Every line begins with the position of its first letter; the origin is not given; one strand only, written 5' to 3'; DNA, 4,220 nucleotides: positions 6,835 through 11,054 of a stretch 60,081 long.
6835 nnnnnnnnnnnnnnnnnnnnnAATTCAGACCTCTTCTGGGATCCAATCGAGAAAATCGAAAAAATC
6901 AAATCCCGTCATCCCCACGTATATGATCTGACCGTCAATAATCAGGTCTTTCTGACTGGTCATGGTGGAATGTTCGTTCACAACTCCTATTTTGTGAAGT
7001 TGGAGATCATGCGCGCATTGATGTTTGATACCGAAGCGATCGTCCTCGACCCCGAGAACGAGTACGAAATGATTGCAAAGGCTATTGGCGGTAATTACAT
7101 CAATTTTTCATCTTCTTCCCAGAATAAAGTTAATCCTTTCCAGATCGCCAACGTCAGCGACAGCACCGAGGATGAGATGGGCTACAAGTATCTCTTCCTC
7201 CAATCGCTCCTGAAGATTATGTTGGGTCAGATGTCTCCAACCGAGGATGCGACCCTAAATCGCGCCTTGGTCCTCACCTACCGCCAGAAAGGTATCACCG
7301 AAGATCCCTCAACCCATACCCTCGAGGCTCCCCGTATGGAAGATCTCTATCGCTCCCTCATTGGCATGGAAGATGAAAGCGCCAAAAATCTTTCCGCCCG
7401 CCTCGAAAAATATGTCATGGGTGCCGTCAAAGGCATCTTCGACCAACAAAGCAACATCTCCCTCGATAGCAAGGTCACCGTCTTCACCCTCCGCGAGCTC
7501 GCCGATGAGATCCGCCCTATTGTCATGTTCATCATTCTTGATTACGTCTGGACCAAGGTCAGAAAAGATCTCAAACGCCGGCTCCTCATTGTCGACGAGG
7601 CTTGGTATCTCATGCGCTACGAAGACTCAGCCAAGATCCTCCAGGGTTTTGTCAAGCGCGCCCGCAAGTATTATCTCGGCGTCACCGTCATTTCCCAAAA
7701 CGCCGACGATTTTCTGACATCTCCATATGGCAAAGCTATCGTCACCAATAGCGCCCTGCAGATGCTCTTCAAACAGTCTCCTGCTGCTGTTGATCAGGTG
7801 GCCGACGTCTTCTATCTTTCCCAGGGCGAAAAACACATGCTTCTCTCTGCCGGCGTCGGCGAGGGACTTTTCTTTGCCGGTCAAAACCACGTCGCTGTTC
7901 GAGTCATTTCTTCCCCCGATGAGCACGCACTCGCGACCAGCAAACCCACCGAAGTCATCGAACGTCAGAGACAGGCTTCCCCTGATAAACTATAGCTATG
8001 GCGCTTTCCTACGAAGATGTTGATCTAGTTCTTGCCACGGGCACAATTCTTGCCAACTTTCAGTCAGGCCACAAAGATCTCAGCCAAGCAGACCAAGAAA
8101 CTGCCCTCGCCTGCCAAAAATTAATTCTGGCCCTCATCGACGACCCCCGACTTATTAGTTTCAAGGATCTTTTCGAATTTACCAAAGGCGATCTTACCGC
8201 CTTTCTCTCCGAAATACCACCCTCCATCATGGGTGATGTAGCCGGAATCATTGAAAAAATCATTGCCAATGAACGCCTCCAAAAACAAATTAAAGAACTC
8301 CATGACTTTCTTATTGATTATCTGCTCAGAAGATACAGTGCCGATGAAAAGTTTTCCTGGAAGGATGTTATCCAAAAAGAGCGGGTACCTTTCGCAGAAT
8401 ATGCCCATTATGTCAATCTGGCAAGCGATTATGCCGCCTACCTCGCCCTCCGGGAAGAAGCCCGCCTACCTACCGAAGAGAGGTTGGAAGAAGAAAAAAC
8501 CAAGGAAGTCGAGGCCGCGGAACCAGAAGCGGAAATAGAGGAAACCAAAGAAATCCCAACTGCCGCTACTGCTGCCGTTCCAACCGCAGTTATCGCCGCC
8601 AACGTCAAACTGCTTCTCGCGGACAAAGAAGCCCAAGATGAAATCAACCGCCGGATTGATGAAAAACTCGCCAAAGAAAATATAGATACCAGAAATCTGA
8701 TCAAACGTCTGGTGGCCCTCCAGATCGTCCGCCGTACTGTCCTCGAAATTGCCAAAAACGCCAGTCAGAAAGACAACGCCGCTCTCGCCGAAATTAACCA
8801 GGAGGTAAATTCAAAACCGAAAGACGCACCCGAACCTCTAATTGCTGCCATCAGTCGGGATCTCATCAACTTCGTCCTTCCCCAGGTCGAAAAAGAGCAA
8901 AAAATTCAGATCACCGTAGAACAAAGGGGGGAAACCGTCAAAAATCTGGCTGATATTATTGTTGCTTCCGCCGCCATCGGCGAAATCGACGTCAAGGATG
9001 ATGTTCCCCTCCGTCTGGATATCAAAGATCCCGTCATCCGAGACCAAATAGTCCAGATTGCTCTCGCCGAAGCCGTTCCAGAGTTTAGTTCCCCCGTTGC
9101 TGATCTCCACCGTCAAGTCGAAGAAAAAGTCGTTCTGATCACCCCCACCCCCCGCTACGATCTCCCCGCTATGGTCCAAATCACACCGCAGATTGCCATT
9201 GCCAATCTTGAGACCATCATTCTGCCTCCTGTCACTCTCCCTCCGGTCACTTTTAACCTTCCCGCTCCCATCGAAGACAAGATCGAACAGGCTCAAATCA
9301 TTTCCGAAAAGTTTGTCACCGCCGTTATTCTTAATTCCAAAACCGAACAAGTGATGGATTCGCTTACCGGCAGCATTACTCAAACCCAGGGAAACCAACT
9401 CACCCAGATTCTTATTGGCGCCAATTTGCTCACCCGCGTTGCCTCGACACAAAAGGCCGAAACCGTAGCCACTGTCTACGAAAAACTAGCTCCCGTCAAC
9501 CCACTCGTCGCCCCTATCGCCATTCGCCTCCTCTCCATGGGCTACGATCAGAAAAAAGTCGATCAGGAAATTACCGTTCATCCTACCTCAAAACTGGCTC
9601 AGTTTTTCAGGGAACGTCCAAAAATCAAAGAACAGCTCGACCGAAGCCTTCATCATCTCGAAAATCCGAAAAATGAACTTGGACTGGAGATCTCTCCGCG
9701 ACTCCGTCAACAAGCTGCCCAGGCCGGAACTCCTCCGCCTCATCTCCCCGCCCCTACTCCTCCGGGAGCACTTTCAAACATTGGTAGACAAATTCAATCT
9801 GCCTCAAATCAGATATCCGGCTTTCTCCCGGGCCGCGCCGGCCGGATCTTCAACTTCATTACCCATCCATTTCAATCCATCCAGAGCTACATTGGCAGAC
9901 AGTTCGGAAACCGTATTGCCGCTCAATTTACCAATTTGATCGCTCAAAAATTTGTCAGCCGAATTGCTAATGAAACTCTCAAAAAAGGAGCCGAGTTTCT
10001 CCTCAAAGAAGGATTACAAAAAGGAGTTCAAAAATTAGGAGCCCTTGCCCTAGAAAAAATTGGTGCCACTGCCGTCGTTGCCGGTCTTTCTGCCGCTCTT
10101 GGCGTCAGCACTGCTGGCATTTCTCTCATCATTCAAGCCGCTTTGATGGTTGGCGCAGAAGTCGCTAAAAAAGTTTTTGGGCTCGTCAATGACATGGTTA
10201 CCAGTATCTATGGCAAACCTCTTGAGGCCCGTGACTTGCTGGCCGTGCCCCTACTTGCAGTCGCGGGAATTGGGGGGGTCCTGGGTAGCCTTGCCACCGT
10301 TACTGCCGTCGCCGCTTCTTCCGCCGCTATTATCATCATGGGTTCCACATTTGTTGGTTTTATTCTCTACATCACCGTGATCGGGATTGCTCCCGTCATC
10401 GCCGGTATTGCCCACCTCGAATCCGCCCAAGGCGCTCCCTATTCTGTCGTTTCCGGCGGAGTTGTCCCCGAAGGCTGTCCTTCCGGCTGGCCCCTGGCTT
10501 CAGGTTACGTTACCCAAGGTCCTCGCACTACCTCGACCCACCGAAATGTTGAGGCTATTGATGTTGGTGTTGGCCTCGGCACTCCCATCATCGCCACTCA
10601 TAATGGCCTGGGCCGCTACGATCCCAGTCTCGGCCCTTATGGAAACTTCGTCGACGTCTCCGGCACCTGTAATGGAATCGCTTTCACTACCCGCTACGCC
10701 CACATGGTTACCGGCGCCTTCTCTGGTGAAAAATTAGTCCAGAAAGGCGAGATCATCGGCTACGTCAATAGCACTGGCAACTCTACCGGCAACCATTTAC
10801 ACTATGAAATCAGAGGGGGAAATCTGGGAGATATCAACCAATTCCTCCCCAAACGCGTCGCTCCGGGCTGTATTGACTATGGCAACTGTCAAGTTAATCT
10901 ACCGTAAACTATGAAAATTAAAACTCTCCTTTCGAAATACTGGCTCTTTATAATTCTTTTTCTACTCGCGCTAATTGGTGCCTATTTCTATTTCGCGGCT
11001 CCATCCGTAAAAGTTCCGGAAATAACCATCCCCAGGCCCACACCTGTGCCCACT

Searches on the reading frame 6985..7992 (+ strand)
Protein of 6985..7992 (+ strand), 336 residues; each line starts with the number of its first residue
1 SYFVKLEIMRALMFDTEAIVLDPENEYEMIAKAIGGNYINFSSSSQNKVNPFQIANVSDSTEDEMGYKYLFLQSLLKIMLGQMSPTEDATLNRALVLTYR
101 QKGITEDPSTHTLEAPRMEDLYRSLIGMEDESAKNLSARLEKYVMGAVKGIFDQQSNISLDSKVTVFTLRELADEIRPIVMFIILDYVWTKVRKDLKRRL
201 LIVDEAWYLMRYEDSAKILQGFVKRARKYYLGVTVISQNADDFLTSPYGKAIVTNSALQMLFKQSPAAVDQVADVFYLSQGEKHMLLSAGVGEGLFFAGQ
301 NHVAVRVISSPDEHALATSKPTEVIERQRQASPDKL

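Call 59: find_related_loci(query=window:6985-7992:+, collection=genome_contigs, flank=6000)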
Query window:6985-7992:+ (336 aa) in genome_contigs; peptide patterns used: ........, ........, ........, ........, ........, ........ (x = any residue, [..] = any of these).
599 stretches matched a pattern (row limit reached: there are more); 405 encode a relative of the query (tblastn E <= 1e-3); the best 80 are kept; 80 distinct loci.
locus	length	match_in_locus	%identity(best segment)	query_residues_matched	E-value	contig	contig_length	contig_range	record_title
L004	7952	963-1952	88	1-330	0e+0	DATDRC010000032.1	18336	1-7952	MAG TPA_asm: Patescibacteria group bacterium isolate SMAG_U7967 k141_163278, whole genome shotgun sequence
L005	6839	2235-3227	77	1-331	0e+0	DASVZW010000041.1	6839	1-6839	MAG TPA_asm: Patescibacteria group bacterium isolate SMAG_U2638 k141_1547071, whole genome shotgun sequence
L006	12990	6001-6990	77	1-330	0e+0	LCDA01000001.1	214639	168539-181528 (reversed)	MAG: Candidatus Collierbacteria bacterium GW2011_GWA2_42_17 UV06_C0001, whole genome shotgun sequence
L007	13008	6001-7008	75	1-336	0e+0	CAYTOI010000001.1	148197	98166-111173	MAG TPA_asm: uncultured Pseudomonadales bacterium isolate SRP278252_co2_194 genome assembly, contig: NODE_128_length_148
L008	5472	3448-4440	75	1-331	0e+0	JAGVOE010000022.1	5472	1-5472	MAG: Candidatus Woesebacteria bacterium isolate DeMMO3_54 c_000000050056, whole genome shotgun sequence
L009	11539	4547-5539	75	1-331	6e-180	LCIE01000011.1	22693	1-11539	MAG: Candidatus Collierbacteria bacterium GW2011_GWC2_44_18 UW41_C0011, whole genome shotgun sequence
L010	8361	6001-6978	74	1-326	3e-177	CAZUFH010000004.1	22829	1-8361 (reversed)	MAG TPA_asm: uncultured Pseudomonadales bacterium isolate SRP050083_co2_371 genome assembly, contig: NODE_1475_length_22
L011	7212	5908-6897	58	1-330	2e-142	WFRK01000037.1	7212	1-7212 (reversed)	MAG: Candidatus Microgenomates bacterium isolate S014_60 k151_246983, whole genome shotgun sequence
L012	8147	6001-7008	59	1-335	5e-140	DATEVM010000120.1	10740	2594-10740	MAG TPA_asm: Patescibacteria group bacterium isolate SMAG_U8367 k141_211543, whole genome shotgun sequence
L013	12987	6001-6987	58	1-329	3e-140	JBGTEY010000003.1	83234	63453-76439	MAG: Patescibacteria group bacterium isolate JTS-RE179 k141_5785595, whole genome shotgun sequence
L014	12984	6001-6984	59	1-328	9e-140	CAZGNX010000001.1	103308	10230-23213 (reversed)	MAG TPA_asm: uncultured Pseudomonadales bacterium isolate SRP192515_co1_89 genome assembly, contig: NODE_109_length_1033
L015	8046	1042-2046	59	1-336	6e-139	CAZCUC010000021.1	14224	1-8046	MAG TPA_asm: uncultured Pseudomonadales bacterium isolate SRP286056_co1_428 genome assembly, contig: NODE_5324_length_14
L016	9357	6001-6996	57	1-332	3e-138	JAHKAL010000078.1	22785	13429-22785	MAG: Patescibacteria group bacterium isolate Undefined_mixed_planktonic.mb.4 Undefined_mixed_pla.mb.4_k141_1344592, whol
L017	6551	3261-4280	56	1-334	4e-138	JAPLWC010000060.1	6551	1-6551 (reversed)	MAG: Candidatus Gottesmanbacteria bacterium isolate LacPavin_0920_SED3_MAG_47_8 LacPavin_0920_SED3_scaffold_4163718, who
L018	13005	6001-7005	54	1-335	2e-137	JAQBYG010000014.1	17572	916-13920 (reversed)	MAG: bacterium isolate casp150-mb.307 NODE_8406_length_17572_cov_0.099811, whole genome shotgun sequence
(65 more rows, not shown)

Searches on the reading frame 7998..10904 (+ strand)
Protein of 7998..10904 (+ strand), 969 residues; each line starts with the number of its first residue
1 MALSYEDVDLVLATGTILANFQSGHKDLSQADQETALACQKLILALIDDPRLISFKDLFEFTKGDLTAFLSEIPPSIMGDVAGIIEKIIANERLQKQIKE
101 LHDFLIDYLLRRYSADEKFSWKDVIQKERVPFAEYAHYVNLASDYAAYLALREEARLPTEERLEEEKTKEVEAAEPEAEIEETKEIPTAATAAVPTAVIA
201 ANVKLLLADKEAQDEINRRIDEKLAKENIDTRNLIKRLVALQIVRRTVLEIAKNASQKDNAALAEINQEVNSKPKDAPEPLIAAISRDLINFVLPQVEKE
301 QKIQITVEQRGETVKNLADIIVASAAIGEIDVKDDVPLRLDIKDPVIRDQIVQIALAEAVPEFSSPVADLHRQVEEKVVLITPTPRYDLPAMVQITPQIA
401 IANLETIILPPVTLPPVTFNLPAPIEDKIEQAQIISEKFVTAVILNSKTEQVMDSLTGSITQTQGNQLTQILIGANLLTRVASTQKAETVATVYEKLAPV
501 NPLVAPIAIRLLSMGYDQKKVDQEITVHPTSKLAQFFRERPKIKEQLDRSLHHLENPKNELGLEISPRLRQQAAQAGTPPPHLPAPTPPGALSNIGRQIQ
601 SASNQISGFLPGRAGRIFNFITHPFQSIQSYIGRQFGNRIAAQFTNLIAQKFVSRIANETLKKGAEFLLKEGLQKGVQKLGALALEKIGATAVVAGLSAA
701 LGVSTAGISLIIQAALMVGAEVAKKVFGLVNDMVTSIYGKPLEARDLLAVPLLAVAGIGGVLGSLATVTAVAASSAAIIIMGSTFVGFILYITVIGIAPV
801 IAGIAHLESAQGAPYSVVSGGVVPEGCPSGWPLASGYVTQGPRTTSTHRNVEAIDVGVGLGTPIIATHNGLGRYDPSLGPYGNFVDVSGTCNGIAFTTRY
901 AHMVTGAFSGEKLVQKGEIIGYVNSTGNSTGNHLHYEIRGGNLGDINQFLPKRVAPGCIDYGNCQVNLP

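Call 37: search_protein_families(library=pfam, proteins=[window:7998-10904:+], max_evalue=0.01)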
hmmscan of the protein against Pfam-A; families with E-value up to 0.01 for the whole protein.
window:7998-10904:+ (969 aa): 1 family
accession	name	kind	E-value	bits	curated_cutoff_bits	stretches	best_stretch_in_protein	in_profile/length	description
PF01551.29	Peptidase_M23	-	9.2e-15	55.1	28.7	1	852-940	4-89/96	Peptidase family M23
